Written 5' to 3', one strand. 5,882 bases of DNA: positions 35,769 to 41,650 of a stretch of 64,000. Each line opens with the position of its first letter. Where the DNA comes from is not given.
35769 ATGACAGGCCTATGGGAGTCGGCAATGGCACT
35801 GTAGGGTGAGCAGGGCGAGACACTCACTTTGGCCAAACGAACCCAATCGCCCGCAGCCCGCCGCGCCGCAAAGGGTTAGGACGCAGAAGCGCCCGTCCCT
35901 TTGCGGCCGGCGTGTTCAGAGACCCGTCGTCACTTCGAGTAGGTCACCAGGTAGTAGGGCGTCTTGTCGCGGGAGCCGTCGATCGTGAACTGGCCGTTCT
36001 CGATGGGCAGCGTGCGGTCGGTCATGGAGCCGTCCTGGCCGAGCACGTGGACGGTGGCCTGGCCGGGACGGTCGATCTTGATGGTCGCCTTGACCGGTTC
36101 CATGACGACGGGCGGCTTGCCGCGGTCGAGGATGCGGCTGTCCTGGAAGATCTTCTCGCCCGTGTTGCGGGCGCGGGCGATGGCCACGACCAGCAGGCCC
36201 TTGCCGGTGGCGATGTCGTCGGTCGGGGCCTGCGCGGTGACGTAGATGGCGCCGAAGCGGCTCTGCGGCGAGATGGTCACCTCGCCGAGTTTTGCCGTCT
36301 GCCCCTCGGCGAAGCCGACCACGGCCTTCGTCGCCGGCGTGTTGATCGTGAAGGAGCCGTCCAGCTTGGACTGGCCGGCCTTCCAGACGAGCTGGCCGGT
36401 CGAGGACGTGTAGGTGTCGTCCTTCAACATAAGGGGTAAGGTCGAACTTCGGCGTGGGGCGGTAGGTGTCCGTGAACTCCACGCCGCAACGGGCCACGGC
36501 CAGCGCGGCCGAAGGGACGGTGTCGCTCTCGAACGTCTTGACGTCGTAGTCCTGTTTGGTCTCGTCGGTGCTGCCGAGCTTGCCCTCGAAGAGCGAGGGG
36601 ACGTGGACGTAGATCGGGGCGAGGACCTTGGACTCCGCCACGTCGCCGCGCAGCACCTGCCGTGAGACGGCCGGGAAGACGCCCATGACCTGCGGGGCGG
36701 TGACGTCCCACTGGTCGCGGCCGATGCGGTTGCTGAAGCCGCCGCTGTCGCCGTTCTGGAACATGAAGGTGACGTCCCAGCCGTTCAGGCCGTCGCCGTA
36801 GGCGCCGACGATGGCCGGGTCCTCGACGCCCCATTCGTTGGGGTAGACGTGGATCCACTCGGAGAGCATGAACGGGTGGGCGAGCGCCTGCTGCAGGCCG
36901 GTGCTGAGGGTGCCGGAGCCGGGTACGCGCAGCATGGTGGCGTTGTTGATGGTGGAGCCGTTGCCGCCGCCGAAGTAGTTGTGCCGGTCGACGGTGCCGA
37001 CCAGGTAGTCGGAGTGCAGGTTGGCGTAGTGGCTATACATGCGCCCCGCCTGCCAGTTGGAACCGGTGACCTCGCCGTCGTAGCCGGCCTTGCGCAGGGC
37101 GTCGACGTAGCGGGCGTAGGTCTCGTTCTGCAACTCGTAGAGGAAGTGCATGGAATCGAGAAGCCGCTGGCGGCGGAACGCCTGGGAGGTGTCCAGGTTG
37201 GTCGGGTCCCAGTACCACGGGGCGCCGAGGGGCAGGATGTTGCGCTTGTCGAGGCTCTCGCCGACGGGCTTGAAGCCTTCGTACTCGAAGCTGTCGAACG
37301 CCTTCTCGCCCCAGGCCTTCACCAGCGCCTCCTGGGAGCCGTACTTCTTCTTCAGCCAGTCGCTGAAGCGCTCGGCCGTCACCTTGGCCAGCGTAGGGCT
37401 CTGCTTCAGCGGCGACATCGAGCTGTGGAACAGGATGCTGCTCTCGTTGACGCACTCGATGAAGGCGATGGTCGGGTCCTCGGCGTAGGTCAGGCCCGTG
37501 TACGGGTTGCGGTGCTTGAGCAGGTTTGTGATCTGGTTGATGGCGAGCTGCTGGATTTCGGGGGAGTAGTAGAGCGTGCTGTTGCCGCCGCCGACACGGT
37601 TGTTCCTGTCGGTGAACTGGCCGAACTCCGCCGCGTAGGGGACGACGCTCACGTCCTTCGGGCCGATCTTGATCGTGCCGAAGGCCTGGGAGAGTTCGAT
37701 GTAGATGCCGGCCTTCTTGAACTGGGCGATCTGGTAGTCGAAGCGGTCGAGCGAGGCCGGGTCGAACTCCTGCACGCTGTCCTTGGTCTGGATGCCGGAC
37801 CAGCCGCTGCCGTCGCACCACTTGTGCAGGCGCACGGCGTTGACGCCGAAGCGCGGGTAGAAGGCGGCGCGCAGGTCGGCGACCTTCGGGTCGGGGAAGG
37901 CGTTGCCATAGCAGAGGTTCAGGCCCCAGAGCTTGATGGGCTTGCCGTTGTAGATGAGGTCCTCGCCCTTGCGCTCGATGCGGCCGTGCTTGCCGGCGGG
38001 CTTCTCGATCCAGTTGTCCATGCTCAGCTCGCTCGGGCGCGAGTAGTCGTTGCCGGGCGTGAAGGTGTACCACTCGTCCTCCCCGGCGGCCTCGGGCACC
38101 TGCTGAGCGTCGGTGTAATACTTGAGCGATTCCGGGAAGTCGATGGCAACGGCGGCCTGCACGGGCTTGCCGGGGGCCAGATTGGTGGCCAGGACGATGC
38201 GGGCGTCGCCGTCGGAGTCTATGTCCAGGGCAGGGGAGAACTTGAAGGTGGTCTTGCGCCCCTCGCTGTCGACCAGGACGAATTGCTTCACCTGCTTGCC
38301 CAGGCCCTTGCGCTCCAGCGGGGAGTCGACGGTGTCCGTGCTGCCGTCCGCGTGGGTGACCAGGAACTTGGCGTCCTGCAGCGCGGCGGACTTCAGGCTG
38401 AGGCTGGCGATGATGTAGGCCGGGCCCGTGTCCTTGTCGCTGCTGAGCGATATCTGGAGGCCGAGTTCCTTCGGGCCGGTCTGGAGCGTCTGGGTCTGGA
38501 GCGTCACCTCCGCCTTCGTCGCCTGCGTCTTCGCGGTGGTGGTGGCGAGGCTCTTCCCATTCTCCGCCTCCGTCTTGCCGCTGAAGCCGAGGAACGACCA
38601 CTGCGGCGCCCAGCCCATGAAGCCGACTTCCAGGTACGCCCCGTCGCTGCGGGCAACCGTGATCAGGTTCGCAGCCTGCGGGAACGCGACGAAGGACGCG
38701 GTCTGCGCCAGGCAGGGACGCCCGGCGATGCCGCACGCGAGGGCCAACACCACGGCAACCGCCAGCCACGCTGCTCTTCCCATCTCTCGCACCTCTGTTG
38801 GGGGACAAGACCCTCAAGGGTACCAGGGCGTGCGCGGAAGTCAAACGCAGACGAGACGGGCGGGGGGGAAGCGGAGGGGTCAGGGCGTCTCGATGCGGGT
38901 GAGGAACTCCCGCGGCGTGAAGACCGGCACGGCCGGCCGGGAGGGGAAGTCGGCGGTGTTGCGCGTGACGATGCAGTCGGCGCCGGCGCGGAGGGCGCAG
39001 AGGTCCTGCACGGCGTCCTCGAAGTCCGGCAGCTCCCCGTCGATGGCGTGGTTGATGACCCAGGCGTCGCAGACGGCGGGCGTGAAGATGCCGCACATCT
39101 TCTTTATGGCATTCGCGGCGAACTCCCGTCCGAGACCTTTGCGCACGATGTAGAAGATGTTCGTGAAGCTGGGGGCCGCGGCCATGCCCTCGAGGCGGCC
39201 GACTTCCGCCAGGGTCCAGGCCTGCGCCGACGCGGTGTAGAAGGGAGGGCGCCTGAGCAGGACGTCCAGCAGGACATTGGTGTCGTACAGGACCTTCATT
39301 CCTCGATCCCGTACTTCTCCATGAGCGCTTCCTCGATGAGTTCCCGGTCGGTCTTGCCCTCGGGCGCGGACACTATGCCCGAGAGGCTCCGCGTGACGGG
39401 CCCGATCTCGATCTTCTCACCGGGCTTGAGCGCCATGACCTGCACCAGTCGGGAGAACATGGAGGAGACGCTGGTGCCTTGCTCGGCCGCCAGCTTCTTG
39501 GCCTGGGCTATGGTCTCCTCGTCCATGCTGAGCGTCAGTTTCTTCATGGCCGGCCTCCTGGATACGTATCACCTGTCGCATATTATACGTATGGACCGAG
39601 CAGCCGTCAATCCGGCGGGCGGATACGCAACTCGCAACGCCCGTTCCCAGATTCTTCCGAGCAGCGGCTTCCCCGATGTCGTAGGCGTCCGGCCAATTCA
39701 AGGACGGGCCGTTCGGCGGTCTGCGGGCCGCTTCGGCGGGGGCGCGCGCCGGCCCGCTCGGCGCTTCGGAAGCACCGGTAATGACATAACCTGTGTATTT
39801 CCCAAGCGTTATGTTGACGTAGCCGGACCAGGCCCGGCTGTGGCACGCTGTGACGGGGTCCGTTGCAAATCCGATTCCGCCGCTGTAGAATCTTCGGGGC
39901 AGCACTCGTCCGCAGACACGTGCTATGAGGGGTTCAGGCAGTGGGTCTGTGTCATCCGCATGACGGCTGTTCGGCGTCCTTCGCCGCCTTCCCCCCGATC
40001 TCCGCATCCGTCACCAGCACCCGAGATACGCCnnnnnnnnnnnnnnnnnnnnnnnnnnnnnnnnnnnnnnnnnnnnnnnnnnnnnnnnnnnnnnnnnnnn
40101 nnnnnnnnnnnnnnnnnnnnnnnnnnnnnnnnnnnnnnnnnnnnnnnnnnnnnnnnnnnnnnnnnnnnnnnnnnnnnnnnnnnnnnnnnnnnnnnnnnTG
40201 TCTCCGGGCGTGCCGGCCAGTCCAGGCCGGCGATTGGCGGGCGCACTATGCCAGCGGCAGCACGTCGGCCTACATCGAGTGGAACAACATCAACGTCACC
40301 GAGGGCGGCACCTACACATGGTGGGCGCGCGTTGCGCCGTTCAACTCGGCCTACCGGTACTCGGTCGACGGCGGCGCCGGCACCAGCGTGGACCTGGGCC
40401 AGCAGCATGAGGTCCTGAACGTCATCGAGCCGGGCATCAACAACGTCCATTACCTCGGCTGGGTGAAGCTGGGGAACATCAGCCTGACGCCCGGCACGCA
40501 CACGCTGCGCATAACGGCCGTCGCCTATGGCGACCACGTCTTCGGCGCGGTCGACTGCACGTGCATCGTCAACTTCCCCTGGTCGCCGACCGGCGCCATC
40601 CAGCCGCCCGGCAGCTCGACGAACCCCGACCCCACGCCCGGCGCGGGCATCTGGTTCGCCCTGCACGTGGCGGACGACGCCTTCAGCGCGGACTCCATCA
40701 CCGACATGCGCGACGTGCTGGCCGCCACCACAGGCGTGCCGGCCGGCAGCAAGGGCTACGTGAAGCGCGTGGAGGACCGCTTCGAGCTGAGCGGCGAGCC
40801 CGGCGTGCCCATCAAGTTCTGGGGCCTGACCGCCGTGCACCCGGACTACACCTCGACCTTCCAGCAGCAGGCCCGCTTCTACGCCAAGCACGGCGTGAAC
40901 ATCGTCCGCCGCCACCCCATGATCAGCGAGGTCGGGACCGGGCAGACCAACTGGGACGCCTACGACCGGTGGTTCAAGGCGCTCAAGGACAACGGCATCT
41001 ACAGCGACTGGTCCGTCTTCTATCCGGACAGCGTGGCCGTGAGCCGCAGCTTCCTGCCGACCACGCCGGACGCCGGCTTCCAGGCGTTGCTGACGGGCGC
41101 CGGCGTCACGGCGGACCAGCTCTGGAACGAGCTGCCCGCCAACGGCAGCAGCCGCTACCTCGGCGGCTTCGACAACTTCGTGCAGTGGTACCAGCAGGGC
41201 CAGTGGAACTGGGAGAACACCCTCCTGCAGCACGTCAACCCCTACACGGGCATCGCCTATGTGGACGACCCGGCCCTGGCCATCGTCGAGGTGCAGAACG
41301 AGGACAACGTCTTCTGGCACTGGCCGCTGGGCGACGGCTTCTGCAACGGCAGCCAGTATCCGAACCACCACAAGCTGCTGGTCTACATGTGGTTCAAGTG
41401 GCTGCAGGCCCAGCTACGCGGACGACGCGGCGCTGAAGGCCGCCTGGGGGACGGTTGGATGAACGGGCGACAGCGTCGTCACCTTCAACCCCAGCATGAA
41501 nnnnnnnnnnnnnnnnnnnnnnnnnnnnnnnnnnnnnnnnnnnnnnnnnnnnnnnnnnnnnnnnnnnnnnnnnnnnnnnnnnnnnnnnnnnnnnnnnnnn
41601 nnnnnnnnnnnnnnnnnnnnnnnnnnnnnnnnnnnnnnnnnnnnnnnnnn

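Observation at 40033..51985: Giant glycosidase on a 25-domain stalk (CBM-like + GH-A + 25 BACON/Ig-like + PPC-like tail)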

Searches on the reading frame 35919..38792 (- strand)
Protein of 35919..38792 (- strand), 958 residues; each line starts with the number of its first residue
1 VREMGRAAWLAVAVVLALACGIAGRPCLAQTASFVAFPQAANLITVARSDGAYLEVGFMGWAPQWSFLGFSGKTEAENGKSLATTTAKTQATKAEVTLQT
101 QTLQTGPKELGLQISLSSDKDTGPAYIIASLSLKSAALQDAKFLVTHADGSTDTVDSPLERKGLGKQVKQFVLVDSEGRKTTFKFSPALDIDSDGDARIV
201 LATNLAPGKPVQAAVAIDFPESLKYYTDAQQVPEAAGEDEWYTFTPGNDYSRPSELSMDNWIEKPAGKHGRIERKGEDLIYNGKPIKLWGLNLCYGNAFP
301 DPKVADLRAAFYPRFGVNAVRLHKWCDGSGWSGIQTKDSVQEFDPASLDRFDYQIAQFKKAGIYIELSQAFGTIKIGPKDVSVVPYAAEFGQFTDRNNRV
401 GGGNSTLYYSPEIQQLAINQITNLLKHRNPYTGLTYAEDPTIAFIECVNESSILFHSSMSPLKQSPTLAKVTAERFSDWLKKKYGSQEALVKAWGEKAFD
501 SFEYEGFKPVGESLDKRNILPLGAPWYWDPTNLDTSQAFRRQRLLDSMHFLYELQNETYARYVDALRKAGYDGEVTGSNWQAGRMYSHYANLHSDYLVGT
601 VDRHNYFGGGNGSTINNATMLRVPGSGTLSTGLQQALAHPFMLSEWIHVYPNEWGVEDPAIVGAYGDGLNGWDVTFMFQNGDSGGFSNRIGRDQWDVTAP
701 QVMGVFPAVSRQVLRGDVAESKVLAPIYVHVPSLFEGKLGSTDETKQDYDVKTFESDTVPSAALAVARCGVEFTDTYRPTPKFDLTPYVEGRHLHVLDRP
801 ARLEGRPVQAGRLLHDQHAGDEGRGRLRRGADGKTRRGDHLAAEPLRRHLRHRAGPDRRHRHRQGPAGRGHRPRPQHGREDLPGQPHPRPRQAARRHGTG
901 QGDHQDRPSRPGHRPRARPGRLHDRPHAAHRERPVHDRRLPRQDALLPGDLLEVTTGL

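Call 12: search_protein_families(library=pfam, proteins=[window:35919-38792:-], max_evalue=0.01)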
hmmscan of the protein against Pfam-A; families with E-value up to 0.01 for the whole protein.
window:35919-38792:- (958 aa): 1 family
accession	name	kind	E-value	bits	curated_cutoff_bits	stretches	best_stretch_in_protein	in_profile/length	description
PF02449.21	Glyco_hydro_42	-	0.00043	20.2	21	1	330-575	33-233/376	Beta-galactosidase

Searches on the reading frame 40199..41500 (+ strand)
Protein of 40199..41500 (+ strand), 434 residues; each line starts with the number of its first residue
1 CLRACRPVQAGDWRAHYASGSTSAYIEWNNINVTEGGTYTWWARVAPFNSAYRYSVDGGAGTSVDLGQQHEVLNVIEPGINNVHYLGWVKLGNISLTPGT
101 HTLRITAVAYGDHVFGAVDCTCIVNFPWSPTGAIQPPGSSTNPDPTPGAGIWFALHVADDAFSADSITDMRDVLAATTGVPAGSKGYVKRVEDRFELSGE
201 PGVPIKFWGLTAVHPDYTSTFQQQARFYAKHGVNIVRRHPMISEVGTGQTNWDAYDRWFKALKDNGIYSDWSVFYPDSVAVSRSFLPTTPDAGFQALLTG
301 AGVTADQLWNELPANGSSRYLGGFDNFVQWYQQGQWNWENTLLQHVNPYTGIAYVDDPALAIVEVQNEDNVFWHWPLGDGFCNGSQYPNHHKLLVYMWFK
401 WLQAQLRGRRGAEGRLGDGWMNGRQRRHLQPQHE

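Call 12: search_protein_families(library=pfam, proteins=[window:40199-41500:+], max_evalue=0.01)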
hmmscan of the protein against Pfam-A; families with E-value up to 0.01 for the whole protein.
window:40199-41500:+ (434 aa): 1 family
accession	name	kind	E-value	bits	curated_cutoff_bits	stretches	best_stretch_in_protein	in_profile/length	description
PF03422.21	CBM_6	-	0.0027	18.4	28.9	1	18-111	26-112/125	Carbohydrate binding module (family 6)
